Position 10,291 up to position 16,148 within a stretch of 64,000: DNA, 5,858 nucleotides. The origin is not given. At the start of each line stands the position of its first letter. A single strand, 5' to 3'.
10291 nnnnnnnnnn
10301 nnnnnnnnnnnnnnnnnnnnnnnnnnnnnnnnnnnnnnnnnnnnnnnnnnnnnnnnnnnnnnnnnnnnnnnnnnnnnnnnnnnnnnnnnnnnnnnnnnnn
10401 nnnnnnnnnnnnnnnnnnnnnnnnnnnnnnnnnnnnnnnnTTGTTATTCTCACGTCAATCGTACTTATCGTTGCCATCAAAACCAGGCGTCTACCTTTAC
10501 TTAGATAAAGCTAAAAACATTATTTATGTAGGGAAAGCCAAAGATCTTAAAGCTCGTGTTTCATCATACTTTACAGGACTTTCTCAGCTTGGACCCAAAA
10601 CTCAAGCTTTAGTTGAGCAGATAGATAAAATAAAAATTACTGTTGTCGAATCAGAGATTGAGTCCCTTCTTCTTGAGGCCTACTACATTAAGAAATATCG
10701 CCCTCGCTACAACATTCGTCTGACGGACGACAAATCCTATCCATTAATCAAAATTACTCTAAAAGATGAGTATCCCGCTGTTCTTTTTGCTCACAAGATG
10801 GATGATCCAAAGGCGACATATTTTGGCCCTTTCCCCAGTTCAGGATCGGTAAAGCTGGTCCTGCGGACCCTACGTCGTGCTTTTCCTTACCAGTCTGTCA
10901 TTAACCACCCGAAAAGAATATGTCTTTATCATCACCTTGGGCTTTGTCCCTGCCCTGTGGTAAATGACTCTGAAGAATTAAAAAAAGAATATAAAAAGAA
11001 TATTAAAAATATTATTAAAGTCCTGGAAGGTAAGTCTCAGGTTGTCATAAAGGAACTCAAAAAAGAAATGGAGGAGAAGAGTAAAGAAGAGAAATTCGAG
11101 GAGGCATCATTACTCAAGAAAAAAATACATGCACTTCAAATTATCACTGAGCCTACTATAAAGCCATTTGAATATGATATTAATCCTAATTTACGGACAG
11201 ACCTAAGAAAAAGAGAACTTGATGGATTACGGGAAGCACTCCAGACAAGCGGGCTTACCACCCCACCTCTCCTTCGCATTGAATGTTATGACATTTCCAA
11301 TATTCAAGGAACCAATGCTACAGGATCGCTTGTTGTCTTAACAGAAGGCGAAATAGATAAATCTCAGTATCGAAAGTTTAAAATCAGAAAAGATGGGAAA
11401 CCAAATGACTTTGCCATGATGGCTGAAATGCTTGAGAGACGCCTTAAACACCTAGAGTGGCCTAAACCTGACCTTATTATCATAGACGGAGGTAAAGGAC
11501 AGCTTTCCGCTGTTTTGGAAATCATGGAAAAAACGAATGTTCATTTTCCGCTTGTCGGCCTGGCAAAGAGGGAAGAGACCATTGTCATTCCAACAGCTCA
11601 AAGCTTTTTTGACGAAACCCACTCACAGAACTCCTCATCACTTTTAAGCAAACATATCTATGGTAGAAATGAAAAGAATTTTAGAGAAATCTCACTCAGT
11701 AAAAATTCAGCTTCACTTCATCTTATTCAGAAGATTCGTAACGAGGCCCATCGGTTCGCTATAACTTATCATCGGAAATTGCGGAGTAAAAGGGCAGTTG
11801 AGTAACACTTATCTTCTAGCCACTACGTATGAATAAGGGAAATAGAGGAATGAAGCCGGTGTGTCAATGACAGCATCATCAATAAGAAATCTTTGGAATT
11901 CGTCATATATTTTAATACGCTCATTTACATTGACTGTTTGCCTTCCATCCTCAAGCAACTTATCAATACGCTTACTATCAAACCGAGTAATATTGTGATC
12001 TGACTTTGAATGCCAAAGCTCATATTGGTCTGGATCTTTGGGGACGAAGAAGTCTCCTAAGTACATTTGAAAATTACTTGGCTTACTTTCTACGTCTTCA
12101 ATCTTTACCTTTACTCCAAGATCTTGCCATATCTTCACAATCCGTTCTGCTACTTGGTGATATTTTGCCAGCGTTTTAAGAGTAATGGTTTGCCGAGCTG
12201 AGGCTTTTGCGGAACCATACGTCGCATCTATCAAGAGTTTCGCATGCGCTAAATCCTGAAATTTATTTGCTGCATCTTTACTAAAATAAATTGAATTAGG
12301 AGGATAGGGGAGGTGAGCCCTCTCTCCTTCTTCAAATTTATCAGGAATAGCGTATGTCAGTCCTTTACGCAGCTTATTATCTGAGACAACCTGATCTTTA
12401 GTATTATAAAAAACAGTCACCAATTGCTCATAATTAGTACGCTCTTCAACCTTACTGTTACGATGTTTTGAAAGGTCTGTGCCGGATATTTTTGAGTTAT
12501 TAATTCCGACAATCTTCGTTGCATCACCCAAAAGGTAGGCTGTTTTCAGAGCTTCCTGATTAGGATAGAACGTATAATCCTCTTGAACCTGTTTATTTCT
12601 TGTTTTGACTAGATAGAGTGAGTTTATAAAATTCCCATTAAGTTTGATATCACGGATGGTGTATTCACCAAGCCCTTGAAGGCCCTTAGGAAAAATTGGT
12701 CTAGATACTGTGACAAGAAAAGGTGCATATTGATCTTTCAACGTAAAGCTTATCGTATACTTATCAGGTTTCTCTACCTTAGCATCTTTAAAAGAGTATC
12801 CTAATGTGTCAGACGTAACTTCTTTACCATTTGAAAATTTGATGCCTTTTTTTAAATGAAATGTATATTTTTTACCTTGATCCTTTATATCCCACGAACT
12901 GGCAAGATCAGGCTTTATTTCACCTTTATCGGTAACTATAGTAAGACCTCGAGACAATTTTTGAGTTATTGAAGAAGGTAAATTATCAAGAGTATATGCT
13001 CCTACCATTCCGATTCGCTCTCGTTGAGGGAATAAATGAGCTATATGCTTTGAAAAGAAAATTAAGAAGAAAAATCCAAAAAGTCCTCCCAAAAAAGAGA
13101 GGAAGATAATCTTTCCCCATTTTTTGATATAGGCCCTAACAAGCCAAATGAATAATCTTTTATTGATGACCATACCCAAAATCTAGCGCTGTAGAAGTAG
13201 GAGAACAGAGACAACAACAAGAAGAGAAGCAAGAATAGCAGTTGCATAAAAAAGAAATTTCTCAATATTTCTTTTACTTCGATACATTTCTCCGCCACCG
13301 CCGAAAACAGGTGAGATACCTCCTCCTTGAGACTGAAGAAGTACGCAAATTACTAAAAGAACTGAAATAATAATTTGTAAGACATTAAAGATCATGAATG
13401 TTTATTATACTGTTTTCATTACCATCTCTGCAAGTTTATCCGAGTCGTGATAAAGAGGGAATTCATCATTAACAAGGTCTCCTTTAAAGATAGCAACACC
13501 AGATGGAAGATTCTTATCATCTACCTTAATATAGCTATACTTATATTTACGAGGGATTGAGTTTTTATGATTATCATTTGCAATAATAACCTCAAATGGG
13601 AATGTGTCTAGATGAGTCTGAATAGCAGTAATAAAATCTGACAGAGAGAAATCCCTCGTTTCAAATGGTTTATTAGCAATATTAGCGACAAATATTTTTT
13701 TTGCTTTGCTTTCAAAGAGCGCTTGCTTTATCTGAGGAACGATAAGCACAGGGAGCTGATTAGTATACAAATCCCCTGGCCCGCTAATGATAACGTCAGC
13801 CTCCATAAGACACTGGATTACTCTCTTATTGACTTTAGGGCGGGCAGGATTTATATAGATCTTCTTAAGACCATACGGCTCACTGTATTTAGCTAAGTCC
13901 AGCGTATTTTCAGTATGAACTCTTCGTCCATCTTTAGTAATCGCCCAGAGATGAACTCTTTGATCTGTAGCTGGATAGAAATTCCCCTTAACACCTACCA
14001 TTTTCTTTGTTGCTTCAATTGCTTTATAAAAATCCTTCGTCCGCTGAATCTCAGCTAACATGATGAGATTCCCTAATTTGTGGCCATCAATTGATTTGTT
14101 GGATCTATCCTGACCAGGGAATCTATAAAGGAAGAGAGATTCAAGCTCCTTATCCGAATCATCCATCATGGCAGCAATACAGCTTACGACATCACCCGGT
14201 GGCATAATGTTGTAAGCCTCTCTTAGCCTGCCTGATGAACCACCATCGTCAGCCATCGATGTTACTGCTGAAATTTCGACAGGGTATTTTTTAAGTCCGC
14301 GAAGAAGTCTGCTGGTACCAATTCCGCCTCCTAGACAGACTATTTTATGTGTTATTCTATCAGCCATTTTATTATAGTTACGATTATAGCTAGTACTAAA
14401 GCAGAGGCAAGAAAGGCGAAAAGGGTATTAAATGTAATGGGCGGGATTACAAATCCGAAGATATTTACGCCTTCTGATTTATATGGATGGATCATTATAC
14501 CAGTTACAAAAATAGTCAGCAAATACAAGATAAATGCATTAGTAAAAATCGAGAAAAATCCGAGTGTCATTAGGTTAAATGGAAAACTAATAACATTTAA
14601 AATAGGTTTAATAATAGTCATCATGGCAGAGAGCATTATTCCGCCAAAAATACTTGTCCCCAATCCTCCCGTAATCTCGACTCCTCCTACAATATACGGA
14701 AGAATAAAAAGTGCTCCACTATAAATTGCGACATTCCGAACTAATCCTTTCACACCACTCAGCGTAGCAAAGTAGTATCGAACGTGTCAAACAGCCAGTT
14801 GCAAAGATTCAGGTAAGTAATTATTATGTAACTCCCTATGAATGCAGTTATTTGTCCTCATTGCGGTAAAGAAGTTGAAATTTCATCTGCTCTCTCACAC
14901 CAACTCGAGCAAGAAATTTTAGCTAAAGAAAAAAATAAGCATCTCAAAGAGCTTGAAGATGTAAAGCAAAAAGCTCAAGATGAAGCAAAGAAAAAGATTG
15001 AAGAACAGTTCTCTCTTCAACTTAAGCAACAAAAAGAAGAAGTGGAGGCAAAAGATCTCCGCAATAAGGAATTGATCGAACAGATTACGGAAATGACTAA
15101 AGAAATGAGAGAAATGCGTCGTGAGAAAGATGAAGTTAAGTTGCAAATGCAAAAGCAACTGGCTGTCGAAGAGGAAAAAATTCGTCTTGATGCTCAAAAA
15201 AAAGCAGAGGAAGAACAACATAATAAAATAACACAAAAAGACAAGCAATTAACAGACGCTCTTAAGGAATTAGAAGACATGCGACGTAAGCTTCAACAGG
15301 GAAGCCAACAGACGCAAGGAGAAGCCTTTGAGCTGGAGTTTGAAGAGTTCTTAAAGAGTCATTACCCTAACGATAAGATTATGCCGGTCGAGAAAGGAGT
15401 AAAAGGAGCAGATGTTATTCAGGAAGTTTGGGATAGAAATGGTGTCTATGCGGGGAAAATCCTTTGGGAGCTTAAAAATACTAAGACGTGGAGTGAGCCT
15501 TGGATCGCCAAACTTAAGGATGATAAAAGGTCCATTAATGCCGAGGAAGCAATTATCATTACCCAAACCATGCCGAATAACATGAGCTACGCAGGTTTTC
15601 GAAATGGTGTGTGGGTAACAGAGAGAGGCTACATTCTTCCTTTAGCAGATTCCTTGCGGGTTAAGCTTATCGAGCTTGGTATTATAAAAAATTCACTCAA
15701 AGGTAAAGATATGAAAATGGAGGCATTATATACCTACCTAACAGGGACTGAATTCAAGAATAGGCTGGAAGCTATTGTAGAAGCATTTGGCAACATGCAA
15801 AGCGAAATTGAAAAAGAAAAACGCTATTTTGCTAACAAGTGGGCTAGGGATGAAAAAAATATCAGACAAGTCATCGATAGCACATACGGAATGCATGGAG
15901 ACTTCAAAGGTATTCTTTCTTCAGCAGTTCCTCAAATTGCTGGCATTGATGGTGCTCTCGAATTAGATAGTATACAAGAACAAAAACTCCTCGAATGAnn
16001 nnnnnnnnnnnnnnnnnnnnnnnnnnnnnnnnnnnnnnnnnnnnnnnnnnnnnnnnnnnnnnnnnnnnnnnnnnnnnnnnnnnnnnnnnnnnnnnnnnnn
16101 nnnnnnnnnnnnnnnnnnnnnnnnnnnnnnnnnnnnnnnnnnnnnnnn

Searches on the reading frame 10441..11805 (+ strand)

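Call 27: search_protein_families(library=pfam, proteins=[window:10441-11805:+], max_evalue=0.00001)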
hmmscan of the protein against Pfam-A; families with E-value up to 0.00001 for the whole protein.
window:10441-11805:+ (454 aa): 2 families
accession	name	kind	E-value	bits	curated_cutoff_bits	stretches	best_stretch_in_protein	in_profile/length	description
PF08459.17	UvrC_RNaseH_dom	-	8.7e-48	162.6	22.3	1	276-441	9-159/159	UvrC RNAse H endonuclease domain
PF01541.30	GIY-YIG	-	1e-10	42.2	22.6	1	15-91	2-78/78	GIY-YIG catalytic domain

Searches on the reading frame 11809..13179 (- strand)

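Call 27: search_protein_families(library=pfam, proteins=[window:11809-13179:-], max_evalue=0.00001)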
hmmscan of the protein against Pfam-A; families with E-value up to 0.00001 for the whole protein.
window:11809-13179:- (456 aa): 1 family
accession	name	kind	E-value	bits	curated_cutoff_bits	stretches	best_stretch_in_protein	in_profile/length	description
PF00496.27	SBP_bac_5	-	1e-27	97.7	32.4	1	87-390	1-359/368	Bacterial extracellular solute-binding proteins, family 5 Middle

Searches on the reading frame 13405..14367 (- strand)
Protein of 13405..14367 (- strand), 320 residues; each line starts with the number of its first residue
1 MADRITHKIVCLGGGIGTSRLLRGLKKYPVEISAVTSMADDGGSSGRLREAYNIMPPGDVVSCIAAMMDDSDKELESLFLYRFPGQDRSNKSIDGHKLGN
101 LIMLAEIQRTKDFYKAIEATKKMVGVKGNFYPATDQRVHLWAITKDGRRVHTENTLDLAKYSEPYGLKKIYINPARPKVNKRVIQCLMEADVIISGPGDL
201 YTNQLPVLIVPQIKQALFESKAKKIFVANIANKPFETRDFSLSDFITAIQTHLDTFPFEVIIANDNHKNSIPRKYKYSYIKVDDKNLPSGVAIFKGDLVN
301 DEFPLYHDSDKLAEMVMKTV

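Call 27: search_protein_families(library=pfam, proteins=[window:13405-14367:-], max_evalue=0.00001)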
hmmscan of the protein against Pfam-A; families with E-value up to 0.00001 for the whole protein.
window:13405-14367:- (320 aa): 1 family
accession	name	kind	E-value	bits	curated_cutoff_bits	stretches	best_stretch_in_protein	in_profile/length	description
PF01933.23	CofD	-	1.3e-73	248.1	30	1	9-284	1-274/290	2-phospho-L-lactate transferase CofD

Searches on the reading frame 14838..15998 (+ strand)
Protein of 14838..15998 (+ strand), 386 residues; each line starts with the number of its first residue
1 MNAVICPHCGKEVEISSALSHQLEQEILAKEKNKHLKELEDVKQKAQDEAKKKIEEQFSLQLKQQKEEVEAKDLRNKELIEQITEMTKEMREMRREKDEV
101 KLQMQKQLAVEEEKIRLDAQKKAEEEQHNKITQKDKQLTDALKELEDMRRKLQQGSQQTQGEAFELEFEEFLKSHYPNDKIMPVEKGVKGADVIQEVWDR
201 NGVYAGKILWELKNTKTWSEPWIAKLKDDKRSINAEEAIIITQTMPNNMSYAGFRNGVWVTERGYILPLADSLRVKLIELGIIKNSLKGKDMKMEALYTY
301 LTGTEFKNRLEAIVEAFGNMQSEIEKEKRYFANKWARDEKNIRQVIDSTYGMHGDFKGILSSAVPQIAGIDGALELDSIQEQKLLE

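Call 27: search_protein_families(library=pfam, proteins=[window:14838-15998:+], max_evalue=0.00001)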
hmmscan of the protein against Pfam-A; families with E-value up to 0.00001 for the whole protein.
window:14838-15998:+ (386 aa): 1 family
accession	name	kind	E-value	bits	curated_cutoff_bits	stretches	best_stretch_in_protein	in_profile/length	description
PF09903.14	DUF2130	-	4.5e-56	190.4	26.7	1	128-361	2-241/255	Uncharacterized protein conserved in bacteria (DUF2130)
